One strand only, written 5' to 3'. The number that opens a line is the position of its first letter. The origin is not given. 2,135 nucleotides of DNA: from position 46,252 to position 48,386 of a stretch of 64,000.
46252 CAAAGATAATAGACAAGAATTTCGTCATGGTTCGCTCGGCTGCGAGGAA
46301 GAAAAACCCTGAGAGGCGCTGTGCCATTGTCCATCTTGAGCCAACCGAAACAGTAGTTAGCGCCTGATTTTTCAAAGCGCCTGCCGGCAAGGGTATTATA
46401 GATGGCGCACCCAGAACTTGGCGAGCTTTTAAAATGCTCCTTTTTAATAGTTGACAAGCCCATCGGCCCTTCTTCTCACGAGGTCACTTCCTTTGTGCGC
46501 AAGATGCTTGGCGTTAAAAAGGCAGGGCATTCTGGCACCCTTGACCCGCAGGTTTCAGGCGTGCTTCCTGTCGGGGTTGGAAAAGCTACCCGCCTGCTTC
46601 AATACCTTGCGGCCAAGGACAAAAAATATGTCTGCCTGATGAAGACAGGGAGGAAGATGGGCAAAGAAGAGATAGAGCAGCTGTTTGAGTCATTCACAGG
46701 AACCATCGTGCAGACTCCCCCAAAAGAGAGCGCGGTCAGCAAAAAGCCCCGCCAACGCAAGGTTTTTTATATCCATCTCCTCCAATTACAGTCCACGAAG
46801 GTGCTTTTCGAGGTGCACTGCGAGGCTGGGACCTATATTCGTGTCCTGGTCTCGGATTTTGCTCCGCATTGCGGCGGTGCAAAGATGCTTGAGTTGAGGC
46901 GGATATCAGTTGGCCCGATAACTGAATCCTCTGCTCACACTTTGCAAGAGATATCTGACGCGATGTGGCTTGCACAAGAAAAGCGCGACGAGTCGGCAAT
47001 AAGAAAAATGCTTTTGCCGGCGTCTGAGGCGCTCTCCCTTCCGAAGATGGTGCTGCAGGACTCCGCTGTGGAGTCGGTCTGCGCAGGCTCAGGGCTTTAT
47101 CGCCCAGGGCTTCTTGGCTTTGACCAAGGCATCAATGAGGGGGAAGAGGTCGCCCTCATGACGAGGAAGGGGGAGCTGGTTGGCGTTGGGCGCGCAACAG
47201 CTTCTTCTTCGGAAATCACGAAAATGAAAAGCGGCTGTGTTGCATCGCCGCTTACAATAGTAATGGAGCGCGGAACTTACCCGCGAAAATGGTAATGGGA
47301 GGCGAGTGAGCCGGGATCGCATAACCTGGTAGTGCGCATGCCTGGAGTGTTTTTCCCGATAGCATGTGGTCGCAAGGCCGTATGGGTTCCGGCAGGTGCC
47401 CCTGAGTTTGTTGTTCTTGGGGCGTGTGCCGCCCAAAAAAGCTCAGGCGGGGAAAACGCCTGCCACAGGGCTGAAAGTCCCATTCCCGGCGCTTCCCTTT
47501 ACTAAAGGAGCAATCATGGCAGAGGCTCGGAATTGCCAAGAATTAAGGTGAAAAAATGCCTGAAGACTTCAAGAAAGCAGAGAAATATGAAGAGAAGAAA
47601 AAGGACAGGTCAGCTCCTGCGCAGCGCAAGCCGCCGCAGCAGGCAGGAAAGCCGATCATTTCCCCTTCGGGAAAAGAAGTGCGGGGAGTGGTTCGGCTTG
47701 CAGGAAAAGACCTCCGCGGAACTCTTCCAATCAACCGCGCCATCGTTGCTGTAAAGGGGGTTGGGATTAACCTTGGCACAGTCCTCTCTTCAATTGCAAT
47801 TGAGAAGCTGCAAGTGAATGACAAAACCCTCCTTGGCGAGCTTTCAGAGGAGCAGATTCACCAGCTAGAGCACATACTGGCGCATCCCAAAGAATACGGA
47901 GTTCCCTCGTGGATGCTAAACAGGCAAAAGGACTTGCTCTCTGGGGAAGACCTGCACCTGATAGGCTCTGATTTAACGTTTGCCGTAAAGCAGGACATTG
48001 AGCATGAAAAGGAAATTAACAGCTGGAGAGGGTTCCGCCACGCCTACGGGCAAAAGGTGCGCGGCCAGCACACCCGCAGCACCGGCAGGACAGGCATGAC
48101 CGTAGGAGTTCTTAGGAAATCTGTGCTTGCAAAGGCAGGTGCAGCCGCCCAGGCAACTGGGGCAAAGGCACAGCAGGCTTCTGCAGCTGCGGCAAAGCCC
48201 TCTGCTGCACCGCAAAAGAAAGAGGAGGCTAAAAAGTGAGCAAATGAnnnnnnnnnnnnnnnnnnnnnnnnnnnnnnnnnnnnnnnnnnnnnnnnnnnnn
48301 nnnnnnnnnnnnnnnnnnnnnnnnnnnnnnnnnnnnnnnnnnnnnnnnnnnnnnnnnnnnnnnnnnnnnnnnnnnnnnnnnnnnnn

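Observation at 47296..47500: GC-rich structured RNA candidate directly downstream of cbf5 (reduced RNase P RNA or SRP RNA?)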

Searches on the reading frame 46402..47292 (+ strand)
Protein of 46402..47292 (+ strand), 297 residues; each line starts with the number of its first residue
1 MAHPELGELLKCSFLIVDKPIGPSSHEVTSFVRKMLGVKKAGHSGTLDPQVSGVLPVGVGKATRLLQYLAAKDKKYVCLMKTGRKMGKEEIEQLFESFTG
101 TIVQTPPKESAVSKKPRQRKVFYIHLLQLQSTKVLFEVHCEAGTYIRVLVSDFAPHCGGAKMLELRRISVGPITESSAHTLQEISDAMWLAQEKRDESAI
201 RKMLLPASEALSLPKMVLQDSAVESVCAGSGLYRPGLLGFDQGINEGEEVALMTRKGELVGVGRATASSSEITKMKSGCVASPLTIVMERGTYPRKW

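Call 12: find_related_loci(query=window:46402-47292:+, collection=genome_contigs, flank=3000)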
Query window:46402-47292:+ (297 aa) in genome_contigs; peptide patterns used: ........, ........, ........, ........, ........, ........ (x = any residue, [..] = any of these).
197 stretches matched a pattern; 15 encode a relative of the query (tblastn E <= 1e-3); 15 distinct loci.
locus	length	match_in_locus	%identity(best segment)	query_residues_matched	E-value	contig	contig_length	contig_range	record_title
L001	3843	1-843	77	17-297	3e-147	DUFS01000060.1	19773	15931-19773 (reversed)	MAG TPA_asm: Candidatus Micrarchaeota archaeon isolate UBA10161 contig_133098, whole genome shotgun sequence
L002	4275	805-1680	74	6-297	4e-148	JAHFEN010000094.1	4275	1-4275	MAG: Candidatus Micrarchaeota archaeon isolate nzgw27 NODE_95284_length_4276_cov_2.628400, whole genome shotgun sequence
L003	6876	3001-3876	71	6-297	2e-142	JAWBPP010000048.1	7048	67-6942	MAG: Candidatus Anstonellaceae archaeon isolate HNT-4_202101_bins_86 HNT-4_202101_bins_86_scaffold_48, whole genome shot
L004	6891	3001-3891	69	1-297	1e-137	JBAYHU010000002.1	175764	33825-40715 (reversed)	MAG: Candidatus Micrarchaeia archaeon isolate SO_2016_GW1_157 scaffold00171_OW334_2016, whole genome shotgun sequence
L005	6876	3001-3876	68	4-297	3e-132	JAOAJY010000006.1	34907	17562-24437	MAG: Candidatus Micrarchaeota archaeon isolate SKW29 NODE_6_length_34907_cov_7.651192, whole genome shotgun sequence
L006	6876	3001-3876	67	6-297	5e-130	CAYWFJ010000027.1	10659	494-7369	MAG TPA_asm: Candidatus Micrarchaeota archaeon isolate SRP263991_co4_496 genome assembly, contig: NODE_9826_length_10659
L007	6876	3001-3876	63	6-297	1e-125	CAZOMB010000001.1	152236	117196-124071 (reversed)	MAG TPA_asm: Candidatus Micrarchaeota archaeon isolate binchicken_co334_127 genome assembly, contig: NODE_94_length_1522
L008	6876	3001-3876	62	6-297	6e-121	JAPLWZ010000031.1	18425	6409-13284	MAG: Candidatus Micrarchaeota archaeon isolate LacPavin_0920_WC57_MAG_51_7 LacPavin_0920_WC57_scaffold_837917, whole gen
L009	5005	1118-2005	62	1-297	9e-121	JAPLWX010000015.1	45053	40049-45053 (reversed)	MAG: Candidatus Micrarchaeota archaeon isolate LacPavin_0419_WC90_MAG_54_17 LacPavin_0419_WC90_scaffold_257856, whole ge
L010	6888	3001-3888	63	1-297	1e-120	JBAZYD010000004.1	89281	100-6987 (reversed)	MAG: Candidatus Micrarchaeia archaeon isolate SO_2017_GW1_72 NODE_1610_length_89281_cov_1.287671_OW334_2017, whole genom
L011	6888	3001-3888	63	1-297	4e-120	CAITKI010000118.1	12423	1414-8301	uncultured Candidatus Micrarchaeota archaeon isolate AM-lipid-02-D9_bin-1051 genome assembly, contig: bin-1051:118/154,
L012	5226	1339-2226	61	1-297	2e-120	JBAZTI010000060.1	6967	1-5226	MAG: Candidatus Micrarchaeia archaeon isolate SO_2017_GW1_2 NODE_40838_length_6967_cov_1.013596_OW334_2017, whole genome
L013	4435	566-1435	61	6-297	4e-118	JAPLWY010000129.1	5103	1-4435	MAG: Candidatus Micrarchaeota archaeon isolate LacPavin_0419_WC90_MAG_52_6 LacPavin_0419_WC90_scaffold_342701, whole gen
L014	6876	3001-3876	63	6-297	5e-125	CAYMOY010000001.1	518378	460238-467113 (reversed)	MAG TPA_asm: Candidatus Micrarchaeota archaeon isolate binchicken_co66_60 genome assembly, contig: NODE_9_length_518378_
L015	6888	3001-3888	60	1-297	2e-118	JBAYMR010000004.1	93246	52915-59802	MAG: Candidatus Micrarchaeia archaeon isolate SO_2016_LW1_44 scaffold00104_LW64-88_2016, whole genome shotgun sequence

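Call 41: search_protein_families(library=pfam, proteins=[window:46402-47292:+])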
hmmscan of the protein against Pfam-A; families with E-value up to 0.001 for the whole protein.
window:46402-47292:+ (297 aa): 5 families
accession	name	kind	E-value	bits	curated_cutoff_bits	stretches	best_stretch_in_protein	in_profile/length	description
PF01509.24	TruB_N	-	8e-29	101.4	27.3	1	33-146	1-149/149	TruB family pseudouridylate synthase (N terminal domain)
PF01472.26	PUA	-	4.9e-18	65.3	24.8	1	214-281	1-68/74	PUA domain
PF16198.10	TruB_C_2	-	2.8e-14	53.4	29.3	1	157-211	11-65/66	tRNA pseudouridylate synthase B C-terminal domain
PF21238.2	Pus10_C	-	7.9e-07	29.3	27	1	67-151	117-203/232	Pus10, C-terminal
PF08068.17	DKCLD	-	3.2e-05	24.3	27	1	6-28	35-57/58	DKCLD (NUC011) domain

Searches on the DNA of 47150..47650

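Call 4: search_rna_families(source=window, start=47150, end=47650, threshold=evalue, max_evalue=10, show_alignments=6)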
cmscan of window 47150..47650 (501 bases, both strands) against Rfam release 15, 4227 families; matches with E-value up to 10: 2.
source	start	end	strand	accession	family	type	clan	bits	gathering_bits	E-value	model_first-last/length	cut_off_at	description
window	47181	47253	-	RF03409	mir-646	Gene; miRNA;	-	19.8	70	0.51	1-86/86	no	mir-646 microRNA precursor family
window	47438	47623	-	RF01951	SOX2OT_exon1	Gene; lncRNA;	-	13.2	65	1.2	47-230/230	no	SOX2 overlapping transcript exon 1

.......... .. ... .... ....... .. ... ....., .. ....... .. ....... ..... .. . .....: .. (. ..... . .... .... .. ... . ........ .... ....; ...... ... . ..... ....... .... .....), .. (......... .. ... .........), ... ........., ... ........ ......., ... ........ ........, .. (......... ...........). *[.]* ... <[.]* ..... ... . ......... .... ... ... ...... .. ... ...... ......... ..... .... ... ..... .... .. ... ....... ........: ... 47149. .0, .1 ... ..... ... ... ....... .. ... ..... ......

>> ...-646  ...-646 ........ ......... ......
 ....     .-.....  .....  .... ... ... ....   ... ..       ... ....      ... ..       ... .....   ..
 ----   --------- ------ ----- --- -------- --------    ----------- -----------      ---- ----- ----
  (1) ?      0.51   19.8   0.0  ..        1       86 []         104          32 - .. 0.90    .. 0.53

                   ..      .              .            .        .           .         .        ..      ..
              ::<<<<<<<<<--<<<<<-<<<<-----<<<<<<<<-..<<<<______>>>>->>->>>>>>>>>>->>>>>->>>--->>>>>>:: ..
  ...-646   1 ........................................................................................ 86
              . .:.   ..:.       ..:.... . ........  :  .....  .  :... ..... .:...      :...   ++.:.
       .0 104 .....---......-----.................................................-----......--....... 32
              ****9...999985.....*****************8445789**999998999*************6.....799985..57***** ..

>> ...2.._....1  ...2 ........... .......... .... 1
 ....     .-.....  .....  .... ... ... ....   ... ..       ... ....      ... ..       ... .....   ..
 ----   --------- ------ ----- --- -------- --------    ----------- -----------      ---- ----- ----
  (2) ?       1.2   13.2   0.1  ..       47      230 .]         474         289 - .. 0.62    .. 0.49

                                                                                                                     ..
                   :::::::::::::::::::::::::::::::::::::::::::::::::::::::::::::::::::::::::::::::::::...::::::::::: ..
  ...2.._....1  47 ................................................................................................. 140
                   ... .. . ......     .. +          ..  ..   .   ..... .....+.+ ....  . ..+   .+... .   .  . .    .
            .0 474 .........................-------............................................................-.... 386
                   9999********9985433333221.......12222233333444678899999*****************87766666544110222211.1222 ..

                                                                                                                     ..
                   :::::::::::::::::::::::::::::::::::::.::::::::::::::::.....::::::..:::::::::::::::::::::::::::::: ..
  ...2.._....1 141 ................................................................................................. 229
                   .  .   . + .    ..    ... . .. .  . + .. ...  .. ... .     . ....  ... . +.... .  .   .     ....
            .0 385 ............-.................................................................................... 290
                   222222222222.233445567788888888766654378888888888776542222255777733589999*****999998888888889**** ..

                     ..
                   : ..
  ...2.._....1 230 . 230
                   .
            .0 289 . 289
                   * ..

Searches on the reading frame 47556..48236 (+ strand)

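Call 41: search_protein_families(library=pfam, proteins=[window:47556-48236:+])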
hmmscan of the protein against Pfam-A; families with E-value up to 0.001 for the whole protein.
window:47556-48236:+ (227 aa): 1 family
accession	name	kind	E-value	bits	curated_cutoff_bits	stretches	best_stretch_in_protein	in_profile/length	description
PF00416.27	Ribosomal_S13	-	2e-35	122.4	31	1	47-179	1-128/128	Ribosomal protein S13/S18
